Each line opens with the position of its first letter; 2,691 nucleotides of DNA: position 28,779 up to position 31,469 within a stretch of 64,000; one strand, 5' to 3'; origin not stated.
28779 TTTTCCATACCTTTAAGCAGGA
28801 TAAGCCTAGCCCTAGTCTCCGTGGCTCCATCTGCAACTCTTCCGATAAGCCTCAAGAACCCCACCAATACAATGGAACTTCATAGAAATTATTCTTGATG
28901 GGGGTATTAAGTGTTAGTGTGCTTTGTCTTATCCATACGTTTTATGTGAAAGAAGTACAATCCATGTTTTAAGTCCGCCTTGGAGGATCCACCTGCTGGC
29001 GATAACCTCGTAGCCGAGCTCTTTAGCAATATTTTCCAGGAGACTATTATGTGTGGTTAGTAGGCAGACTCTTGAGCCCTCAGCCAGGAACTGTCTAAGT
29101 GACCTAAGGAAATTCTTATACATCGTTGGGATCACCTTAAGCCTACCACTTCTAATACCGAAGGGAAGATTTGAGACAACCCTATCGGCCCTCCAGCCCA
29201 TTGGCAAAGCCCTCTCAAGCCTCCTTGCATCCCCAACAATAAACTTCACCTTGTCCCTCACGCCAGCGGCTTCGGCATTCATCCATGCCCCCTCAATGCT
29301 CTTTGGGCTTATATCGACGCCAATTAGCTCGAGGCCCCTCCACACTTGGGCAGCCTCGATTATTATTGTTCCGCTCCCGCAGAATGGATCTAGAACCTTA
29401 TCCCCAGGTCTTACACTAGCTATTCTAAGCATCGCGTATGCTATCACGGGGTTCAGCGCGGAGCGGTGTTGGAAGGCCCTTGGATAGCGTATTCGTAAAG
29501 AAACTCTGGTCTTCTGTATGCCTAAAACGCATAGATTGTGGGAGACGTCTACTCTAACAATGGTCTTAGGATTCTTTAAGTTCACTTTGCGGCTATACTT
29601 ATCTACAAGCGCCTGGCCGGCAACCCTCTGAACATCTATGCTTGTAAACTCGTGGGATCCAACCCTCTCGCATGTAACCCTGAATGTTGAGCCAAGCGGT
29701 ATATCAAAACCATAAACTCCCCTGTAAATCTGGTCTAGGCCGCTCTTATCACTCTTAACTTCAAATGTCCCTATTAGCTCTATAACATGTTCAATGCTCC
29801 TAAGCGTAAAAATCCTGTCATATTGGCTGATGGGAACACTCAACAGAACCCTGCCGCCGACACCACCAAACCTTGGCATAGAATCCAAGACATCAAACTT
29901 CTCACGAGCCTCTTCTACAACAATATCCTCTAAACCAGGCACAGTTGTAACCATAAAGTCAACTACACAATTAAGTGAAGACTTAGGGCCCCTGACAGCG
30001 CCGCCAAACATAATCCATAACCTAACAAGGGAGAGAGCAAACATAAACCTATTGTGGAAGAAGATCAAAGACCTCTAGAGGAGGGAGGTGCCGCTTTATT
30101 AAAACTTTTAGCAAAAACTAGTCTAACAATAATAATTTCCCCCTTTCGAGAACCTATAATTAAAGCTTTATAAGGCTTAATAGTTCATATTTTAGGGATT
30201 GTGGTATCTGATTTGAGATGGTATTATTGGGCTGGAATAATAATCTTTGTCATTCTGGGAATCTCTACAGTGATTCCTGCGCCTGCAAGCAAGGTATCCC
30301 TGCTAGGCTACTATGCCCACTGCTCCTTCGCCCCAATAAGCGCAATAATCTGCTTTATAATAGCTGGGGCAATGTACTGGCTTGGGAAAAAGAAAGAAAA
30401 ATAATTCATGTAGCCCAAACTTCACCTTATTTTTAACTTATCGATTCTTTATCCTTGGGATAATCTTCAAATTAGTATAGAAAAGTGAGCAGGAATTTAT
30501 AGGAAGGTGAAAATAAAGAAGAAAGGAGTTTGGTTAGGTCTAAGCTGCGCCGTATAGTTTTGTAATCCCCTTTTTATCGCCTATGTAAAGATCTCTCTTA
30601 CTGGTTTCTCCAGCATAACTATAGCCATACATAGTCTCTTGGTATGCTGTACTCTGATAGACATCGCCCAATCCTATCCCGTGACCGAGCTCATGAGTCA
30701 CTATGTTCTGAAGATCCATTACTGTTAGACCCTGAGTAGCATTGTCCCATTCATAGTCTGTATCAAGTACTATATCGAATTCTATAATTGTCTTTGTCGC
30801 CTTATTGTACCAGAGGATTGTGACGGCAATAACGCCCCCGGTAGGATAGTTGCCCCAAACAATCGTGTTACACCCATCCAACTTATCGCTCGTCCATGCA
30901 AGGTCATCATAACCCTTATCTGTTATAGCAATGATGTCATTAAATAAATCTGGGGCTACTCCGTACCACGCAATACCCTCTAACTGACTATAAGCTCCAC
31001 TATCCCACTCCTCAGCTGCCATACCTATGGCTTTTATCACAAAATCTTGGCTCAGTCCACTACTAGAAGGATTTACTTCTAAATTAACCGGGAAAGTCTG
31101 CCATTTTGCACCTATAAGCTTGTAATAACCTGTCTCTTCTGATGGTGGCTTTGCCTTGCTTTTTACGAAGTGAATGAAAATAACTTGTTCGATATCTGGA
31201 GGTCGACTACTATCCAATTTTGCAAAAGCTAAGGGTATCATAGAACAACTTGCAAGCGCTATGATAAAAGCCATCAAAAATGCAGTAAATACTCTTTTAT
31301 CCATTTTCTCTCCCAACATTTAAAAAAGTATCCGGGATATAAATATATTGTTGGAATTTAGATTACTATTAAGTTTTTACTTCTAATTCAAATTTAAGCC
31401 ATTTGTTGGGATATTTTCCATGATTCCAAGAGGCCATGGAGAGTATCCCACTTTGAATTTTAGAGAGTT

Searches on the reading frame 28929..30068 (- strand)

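Call 3: search_protein_families(library=pfam, proteins=[window:28929-30068:-], max_evalue=0.01)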
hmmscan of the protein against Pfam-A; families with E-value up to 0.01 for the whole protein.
window:28929-30068:- (379 aa): 17 families
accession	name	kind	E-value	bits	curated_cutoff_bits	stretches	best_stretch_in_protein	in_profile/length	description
PF01170.24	UPF0020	-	2.6e-38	132.2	22.3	1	196-365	3-193/197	RMKL-like, methyltransferase domain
PF13847.12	Methyltransf_31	-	5.1e-13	49.4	27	1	221-348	3-123/145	Methyltransferase domain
PF02926.22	THUMP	-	3.1e-11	44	20.6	1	126-184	23-83/84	THUMP domain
PF13649.12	Methyltransf_25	-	1.6e-09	38.8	27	1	225-305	1-76/97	Methyltransferase domain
PF09445.16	Methyltransf_15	-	6.9e-08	32.7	22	1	224-304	3-82/165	RNA cap guanine-N2 methyltransferase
PF01555.25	N6_N4_Mtase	-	5.9e-07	30.1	26.7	1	217-259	177-217/221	DNA methylase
PF02475.24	TRM5-TYW2_MTfase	-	8.7e-07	29.5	28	1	218-302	33-113/164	TRM5/TYW2 methyltransferase domain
PF05175.20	MTS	-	1.9e-05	24.8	23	1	220-341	30-143/170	Methyltransferase small domain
PF08241.18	Methyltransf_11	-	2.1e-05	25.5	21.2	1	227-285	2-55/95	Methyltransferase domain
PF01209.24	Ubie_methyltran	-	5.9e-05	23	20.1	1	214-340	40-155/233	ubiE/COQ5 methyltransferase family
PF02384.22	N6_Mtase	-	6.8e-05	22.8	20.4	1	212-306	37-138/311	N-6 DNA Methylase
PF02353.26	CMAS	-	0.00017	21.4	27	1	214-338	55-166/273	Mycolic acid cyclopropane synthetase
PF06325.19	PrmA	-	0.00041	20.4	22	1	219-300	159-233/296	Ribosomal protein L11 methyltransferase (PrmA)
PF08242.18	Methyltransf_12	-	0.001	20.2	30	1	230-300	5-72/98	Methyltransferase domain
PF03602.21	Cons_hypoth95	-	0.0012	19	24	1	221-303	41-123/182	Conserved hypothetical protein 95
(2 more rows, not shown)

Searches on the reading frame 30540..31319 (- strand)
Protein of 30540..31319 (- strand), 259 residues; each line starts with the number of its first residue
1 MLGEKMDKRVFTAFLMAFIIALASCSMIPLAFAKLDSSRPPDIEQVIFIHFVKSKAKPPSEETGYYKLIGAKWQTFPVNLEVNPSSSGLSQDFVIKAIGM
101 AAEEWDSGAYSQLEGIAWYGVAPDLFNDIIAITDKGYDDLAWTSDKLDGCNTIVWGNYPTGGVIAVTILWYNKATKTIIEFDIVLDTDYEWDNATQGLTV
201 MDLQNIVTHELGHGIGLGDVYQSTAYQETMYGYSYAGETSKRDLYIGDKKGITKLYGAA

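Call 65: search_protein_families(library=pfam, proteins=[window:30540-31319:-], max_evalue=0.00001)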
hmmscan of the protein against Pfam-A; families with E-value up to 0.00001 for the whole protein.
window:30540-31319:- (259 aa): 1 family
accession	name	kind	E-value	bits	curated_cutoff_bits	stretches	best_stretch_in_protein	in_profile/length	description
PF00413.30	Peptidase_M10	-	6.4e-09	36.3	24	1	180-257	85-159/159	Matrixin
